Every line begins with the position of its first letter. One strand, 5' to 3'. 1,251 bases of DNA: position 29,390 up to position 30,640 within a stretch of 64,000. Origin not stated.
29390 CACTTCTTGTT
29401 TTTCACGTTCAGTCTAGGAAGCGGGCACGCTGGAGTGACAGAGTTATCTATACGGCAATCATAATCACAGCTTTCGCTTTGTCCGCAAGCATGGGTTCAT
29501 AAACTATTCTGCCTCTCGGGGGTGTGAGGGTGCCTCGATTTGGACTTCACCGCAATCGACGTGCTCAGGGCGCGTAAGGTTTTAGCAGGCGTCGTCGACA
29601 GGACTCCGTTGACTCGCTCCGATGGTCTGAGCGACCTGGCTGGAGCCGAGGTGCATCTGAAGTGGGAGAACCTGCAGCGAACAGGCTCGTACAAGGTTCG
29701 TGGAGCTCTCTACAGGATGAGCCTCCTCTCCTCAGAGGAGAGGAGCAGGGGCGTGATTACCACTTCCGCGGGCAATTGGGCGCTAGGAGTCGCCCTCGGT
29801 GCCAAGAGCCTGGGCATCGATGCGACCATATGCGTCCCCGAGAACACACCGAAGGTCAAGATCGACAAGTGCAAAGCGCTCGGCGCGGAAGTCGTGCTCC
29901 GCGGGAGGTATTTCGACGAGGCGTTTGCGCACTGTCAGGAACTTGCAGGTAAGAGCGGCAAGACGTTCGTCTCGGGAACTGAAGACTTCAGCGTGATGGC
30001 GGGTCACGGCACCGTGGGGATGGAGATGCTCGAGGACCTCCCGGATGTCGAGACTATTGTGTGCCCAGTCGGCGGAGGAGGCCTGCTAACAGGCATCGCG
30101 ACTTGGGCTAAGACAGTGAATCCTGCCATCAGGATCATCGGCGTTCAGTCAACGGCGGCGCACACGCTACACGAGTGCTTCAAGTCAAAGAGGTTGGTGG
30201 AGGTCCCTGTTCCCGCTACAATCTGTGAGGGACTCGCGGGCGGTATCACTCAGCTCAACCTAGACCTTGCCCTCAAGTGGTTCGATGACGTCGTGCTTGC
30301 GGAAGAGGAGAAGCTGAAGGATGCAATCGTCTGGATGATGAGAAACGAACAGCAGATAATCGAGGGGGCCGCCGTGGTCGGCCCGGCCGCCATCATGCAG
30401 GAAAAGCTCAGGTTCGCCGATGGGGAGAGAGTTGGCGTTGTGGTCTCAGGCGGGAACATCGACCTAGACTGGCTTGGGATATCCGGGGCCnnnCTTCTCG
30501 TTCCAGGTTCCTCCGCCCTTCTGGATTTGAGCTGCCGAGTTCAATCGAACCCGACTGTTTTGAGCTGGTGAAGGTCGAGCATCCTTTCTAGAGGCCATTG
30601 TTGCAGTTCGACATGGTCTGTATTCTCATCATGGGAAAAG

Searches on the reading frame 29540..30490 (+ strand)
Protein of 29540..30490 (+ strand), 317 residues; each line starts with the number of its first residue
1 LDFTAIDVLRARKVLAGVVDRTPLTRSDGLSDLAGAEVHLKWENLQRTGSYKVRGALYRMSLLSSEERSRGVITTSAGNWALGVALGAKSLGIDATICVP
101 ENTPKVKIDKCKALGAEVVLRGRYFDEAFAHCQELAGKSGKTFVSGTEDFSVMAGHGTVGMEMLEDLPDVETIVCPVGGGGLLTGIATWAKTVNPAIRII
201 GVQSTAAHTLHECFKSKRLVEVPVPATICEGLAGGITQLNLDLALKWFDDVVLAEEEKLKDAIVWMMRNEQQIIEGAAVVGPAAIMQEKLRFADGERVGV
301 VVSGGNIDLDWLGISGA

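Call 15: find_encoding_contigs(protein=window:29540-30490:+, flank=4000, max_places=1)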
Protein window:29540-30490:+ (317 aa): 1 contig read that carries it; 1 place shown.
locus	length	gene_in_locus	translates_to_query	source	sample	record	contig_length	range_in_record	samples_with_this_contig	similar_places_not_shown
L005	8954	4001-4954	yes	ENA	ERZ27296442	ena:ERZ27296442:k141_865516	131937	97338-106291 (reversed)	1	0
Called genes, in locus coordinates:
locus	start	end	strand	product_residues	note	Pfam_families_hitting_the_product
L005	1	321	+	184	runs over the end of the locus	-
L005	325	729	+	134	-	PF14464:Prok-JAB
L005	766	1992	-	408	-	PF00483:NTP_transferase, PF12804:NTP_transf_3, PF25084:LbH_EIF2B (weak), PF14602:Hexapep_2 (faint), PF25084:LbH_EIF2B, PF25087:GMPPB_C, PF00132:Hexapep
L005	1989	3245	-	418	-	PF02878:PGM_PMM_I, PF02879:PGM_PMM_II, PF02880:PGM_PMM_III, PF00408:PGM_PMM_IV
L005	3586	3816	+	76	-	-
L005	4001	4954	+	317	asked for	PF00291:PALP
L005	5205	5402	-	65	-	PF12844:HTH_19, PF13560:HTH_31, PF01381:HTH_3, PF13443:HTH_26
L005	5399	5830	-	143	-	PF09946:DUF2178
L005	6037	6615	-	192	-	PF03352:Adenine_glyco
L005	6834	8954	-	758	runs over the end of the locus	PF03415:Peptidase_C11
